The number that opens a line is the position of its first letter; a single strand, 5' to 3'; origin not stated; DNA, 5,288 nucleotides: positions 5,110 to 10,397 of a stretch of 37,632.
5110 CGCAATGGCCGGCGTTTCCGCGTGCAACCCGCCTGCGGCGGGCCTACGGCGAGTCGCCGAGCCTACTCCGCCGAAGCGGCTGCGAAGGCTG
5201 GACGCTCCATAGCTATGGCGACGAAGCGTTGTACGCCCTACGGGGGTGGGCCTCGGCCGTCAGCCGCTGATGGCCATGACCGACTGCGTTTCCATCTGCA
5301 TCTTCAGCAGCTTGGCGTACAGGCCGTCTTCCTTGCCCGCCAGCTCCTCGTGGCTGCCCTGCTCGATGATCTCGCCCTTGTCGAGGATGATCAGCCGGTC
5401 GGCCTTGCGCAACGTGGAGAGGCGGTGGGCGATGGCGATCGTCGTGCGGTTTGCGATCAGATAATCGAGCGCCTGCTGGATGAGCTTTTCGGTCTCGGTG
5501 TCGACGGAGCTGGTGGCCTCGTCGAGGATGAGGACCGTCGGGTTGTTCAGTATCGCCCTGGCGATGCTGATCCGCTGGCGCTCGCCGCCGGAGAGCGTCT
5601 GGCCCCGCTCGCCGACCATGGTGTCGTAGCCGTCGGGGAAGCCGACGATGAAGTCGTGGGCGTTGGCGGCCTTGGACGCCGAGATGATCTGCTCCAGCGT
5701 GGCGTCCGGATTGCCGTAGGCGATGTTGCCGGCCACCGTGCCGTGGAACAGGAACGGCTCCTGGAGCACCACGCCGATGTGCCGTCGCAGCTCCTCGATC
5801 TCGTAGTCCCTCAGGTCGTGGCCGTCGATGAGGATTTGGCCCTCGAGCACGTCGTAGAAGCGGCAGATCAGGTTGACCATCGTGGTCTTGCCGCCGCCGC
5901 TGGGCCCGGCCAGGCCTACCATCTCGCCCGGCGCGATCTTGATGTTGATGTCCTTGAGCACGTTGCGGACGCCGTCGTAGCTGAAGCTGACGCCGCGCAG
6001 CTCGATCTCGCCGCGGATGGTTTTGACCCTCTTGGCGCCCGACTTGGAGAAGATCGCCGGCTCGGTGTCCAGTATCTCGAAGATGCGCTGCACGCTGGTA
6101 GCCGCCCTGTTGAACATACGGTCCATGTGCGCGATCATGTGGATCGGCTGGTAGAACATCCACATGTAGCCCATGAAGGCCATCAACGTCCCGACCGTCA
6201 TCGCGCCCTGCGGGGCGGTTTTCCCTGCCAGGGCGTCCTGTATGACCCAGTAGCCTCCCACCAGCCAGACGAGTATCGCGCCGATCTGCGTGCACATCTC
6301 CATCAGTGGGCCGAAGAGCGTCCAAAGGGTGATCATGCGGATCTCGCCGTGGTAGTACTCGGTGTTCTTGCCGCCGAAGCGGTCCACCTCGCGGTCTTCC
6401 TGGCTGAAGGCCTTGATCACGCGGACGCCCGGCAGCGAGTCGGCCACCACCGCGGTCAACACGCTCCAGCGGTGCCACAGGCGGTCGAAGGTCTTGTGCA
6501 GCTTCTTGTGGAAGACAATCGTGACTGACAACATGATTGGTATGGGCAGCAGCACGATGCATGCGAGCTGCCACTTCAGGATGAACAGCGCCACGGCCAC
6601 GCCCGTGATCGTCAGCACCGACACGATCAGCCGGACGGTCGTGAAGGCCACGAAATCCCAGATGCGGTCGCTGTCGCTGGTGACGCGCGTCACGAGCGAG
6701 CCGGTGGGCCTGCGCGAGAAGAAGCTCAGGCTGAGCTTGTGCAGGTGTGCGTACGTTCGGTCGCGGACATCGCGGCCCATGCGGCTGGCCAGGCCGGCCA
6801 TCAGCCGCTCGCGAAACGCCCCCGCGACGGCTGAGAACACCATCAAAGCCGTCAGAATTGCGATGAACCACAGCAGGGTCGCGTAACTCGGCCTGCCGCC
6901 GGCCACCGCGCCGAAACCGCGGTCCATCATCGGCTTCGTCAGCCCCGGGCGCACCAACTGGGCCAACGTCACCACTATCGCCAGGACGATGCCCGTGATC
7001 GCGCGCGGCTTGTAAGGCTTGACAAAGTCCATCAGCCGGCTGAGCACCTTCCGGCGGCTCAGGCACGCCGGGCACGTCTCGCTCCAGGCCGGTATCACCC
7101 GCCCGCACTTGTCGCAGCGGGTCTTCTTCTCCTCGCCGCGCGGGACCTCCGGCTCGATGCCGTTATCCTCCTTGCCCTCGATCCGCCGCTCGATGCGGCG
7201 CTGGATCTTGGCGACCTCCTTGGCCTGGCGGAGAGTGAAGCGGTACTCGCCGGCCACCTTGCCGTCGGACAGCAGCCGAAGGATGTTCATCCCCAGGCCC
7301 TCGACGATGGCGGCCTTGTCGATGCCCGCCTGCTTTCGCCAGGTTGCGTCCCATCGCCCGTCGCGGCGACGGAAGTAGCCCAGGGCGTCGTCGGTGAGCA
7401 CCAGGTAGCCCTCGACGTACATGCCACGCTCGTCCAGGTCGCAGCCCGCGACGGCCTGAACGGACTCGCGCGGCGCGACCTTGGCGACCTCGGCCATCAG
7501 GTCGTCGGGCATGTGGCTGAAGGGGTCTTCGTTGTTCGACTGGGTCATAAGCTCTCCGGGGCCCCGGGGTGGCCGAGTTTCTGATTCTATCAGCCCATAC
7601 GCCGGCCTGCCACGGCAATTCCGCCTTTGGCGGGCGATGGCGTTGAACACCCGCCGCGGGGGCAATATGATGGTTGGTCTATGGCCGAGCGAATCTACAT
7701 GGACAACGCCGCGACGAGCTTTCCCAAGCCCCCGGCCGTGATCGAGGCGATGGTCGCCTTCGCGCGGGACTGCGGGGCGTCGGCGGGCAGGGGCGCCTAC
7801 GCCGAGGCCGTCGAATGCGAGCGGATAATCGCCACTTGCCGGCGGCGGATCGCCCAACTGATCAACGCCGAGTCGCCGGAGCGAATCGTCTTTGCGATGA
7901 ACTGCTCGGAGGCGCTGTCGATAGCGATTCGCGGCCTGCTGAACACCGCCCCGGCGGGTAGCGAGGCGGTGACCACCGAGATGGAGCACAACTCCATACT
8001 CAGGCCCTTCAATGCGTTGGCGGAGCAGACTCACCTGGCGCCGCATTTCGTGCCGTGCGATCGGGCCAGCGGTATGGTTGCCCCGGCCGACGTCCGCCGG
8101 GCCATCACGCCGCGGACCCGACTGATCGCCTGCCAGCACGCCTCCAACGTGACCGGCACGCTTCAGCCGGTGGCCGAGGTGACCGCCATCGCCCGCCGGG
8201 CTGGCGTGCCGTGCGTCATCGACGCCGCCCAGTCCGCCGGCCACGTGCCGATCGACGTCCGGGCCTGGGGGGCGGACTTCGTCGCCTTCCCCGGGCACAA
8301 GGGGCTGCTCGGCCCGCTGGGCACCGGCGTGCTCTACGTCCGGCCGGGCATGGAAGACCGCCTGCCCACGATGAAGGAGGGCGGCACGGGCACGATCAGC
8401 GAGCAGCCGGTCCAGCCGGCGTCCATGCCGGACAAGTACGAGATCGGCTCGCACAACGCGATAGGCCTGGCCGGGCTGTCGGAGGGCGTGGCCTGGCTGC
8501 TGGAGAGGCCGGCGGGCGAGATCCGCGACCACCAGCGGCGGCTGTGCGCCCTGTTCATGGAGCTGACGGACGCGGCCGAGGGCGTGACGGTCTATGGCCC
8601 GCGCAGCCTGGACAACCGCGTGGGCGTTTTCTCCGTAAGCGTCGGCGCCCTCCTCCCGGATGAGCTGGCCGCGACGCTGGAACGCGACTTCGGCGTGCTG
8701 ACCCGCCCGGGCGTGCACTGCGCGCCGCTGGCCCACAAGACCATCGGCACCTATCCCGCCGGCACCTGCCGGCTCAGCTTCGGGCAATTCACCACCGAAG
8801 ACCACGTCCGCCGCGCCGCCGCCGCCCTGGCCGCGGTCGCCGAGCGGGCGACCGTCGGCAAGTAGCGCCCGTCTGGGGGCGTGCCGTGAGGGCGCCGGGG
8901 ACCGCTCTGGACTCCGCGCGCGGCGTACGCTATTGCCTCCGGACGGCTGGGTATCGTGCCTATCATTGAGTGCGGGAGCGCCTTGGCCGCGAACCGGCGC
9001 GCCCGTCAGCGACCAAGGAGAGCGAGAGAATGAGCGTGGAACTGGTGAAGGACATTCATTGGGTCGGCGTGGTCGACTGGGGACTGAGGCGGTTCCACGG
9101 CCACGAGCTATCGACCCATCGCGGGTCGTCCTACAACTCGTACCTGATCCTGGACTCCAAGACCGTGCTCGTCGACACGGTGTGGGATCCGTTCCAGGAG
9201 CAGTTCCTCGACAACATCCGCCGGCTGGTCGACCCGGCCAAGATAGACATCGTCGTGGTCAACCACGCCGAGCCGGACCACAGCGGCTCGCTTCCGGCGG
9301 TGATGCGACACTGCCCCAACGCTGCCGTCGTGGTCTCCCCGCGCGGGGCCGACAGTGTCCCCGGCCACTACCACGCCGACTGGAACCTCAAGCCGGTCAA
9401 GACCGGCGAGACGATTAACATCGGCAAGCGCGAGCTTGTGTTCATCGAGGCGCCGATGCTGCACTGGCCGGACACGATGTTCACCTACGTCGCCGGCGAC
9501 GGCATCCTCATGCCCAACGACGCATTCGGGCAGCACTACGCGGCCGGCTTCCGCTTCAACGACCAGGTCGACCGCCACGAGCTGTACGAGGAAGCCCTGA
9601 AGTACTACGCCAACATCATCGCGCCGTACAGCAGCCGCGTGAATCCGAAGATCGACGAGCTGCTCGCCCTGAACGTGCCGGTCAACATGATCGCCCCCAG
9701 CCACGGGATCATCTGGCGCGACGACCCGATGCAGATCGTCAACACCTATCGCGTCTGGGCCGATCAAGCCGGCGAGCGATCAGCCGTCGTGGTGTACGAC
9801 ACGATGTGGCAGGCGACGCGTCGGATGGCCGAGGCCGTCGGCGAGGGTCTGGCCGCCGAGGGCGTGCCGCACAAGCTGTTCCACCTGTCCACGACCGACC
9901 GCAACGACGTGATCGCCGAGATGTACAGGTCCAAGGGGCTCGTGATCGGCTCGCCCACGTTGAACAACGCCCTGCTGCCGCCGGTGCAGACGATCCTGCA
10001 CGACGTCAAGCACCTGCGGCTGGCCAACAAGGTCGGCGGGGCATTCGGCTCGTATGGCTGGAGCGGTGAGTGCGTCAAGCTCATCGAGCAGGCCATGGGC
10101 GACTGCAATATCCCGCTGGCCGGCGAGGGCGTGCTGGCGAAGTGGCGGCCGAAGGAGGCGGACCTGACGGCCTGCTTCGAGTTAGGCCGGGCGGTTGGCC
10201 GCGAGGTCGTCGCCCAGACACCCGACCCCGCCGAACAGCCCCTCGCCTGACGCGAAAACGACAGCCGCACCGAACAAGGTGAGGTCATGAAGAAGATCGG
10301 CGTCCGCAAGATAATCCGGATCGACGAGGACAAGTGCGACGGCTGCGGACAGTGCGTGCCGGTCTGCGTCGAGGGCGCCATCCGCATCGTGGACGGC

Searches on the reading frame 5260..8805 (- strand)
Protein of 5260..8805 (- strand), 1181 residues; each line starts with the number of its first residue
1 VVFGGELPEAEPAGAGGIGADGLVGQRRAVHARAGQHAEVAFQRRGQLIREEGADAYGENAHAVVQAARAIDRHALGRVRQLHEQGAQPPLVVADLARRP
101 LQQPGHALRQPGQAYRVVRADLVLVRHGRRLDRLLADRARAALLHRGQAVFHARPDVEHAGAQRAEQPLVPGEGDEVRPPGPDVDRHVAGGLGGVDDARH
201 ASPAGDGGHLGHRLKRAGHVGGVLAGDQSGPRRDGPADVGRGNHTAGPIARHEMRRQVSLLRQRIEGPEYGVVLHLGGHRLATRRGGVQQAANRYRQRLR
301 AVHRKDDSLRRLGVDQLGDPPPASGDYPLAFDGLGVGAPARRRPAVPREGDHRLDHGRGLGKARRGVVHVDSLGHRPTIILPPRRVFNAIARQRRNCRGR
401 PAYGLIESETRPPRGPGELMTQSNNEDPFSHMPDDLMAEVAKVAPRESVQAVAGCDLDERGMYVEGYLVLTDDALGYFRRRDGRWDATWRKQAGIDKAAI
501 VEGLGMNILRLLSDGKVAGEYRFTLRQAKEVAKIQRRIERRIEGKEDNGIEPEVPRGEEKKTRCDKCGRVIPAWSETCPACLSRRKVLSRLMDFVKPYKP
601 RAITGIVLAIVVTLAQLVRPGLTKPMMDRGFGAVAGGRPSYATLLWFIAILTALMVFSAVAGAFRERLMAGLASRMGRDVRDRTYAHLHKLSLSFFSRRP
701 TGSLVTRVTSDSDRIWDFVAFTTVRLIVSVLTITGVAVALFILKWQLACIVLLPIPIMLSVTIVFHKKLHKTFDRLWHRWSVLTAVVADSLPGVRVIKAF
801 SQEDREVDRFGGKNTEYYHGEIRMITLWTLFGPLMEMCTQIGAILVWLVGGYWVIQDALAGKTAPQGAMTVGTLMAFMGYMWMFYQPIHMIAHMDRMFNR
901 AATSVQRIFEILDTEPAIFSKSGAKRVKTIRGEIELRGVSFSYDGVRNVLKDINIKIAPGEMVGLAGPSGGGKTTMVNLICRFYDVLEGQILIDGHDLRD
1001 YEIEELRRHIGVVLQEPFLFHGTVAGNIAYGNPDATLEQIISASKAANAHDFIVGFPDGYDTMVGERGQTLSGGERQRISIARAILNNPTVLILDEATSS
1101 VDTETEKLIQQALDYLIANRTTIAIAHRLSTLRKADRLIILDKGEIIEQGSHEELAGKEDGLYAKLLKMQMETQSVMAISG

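Call 11: search_protein_families(library=pfam, proteins=[window:5260-8805:-], max_evalue=0.01)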
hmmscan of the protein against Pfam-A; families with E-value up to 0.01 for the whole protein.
window:5260-8805:- (1181 aa): 4 families
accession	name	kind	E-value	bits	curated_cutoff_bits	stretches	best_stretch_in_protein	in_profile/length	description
PF00664.28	ABC_membrane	-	7.8e-44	150.8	28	1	603-887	2-273/274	ABC transporter transmembrane region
PF00005.33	ABC_tran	-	3e-34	119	25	1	950-1099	1-137/137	ABC transporter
PF02463.25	SMC_N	-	0.00068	19.6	40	1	934-1140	111-210/220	RecF/RecN/SMC N terminal domain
PF00004.35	AAA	-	0.0094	16.8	21.2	0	965-1135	3-117/131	ATPase family associated with various cellular activities (AAA)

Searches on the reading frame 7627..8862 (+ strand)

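Call 11: search_protein_families(library=pfam, proteins=[window:7627-8862:+], max_evalue=0.01)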
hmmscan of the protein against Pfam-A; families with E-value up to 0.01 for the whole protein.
window:7627-8862:+ (412 aa): 5 families
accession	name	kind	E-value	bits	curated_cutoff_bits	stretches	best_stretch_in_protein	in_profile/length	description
PF00266.25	Aminotran_5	-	1.4e-83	281.4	21.5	1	23-395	1-369/371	Aminotransferase class-V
PF01041.23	DegT_DnrJ_EryC1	-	7.2e-10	39.1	19.8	1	91-205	46-151/360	DegT/DnrJ/EryC1/StrS aminotransferase family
PF01212.27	Beta_elim_lyase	-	7.5e-07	29.2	27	1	49-240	19-213/288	Beta-eliminating lyase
PF01053.26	Cys_Met_Meta_PP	-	3.3e-06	26.4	27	1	74-220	60-193/381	Cys/Met metabolism PLP-dependent enzyme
PF00155.27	Aminotran_1_2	-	0.00022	21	19.7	1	67-201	43-187/361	Aminotransferase class I and II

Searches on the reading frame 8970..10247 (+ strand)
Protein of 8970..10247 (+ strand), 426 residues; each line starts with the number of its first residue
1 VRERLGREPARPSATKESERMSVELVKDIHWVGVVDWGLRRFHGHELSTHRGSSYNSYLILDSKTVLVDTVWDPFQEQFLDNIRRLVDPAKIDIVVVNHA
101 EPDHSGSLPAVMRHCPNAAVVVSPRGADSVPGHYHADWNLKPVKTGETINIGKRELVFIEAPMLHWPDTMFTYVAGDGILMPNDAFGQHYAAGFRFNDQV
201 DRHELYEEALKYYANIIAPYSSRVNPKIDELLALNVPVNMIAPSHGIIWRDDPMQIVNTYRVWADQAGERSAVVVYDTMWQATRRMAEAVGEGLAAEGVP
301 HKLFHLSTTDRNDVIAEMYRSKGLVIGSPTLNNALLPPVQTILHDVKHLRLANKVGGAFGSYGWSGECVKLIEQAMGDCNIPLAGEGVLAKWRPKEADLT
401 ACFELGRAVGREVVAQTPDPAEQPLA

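Call 5: search_protein_families(library=pfam, proteins=[window:8970-10247:+], max_evalue=0.01)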
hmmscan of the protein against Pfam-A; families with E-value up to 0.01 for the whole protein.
window:8970-10247:+ (426 aa): 4 families
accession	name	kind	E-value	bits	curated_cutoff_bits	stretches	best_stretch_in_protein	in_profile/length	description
PF19583.5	ODP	-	2.6e-18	67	27.2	1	55-246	3-194/194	ODP family beta lactamase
PF00753.33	Lactamase_B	-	5.2e-12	46.6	22.7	1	54-189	5-154/196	Metallo-beta-lactamase superfamily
PF00258.30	Flavodoxin_1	-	1.3e-11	45.2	25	1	274-405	1-142/143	Flavodoxin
PF12706.13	Lactamase_B_2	-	1.1e-08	35.3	27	1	65-167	2-116/200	Beta-lactamase superfamily domain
